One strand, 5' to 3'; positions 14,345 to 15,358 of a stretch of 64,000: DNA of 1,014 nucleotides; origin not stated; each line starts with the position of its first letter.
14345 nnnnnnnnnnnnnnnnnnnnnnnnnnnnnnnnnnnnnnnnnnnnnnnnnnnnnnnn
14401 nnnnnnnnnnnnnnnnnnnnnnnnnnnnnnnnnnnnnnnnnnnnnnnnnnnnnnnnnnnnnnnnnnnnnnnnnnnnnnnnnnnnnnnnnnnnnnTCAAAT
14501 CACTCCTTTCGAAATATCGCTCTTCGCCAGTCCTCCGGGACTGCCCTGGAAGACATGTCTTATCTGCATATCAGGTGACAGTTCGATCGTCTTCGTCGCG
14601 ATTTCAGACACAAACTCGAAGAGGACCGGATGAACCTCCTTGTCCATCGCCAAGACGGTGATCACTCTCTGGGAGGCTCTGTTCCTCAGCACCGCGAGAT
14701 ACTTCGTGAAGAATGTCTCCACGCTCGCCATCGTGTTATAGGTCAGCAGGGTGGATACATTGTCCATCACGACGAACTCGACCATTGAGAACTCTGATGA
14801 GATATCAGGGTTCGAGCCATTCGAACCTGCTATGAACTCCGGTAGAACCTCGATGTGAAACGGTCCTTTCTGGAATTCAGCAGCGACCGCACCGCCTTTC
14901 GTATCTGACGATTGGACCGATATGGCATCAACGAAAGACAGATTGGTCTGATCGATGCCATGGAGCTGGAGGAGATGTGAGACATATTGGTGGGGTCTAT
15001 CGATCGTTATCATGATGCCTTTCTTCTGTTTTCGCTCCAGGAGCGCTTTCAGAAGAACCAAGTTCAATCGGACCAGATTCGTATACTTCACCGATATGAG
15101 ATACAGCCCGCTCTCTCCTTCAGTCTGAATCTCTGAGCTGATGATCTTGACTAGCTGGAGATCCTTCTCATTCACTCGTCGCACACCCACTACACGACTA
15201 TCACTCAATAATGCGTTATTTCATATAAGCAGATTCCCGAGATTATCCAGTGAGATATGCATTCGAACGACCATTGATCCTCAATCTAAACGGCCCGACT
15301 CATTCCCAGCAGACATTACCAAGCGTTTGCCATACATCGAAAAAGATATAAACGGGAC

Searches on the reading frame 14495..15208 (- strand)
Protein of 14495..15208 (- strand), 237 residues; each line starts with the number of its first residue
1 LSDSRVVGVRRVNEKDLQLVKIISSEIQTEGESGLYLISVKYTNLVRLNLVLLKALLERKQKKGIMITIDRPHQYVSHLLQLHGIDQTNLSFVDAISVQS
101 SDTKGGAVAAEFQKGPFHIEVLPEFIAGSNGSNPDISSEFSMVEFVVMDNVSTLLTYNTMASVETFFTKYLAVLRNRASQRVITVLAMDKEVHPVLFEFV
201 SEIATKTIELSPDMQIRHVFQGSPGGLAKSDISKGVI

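Call 23: search_protein_families(library=pfam, proteins=[window:14495-15208:-], max_evalue=0.01)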
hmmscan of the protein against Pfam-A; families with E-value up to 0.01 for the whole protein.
window:14495-15208:- (237 aa): 0 families

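Call 61: search_protein_families(library=pfam, proteins=[window:14495-15208:-], max_evalue=10)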
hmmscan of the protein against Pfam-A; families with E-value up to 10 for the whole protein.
window:14495-15208:- (237 aa): 2 families
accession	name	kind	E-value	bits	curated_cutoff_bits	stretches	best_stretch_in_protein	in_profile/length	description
PF06745.19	ATPase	-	0.026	14.3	26.6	1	58-211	45-188/231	KaiC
PF04549.19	CD47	-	0.073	13.7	25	1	22-77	52-106/147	CD47 transmembrane region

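Call 86: search_protein_families(library=ncbifam, proteins=[window:14495-15208:-], max_evalue=0.001)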
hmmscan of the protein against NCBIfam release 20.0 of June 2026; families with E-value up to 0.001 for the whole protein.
window:14495-15208:- (237 aa): 0 families

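Call 87: find_homologous_proteins(query=window:14495-15208:-)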
Query window:14495-15208:- (237 aa): 89 proteins with E <= 0.001 among 654 candidates.
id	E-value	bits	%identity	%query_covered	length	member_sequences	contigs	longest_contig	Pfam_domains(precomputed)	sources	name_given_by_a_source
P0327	1.1e-129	448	92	97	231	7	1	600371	-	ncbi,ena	-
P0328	4.2e-118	411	85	95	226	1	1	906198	-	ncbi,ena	-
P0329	3.3e-82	293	60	95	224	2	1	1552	-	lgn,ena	-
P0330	1.6e-80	288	60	97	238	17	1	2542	-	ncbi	-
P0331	4.6e-77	276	60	89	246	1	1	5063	-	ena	-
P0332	2.7e-76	274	62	88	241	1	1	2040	-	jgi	jgi:hypothetical protein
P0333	5.9e-76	273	58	89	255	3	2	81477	-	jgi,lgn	jgi:hypothetical protein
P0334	8.7e-75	269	59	89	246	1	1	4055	-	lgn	-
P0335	6.5e-74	266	57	88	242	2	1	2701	-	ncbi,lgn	-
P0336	7.1e-74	266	60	88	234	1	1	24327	-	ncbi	-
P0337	4.8e-73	263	58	88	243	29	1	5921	-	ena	-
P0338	5.3e-72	260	57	88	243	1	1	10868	-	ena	-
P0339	5.4e-72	260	58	88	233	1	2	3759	-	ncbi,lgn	-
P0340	5.7e-72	260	57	88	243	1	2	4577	-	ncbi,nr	ncbi:MAG: hypothetical protein KJ653_06630 [Candidatus Thermoplasmatota archaeon]|nr:hypothetical pr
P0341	1.1e-71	259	56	90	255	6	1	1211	-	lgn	-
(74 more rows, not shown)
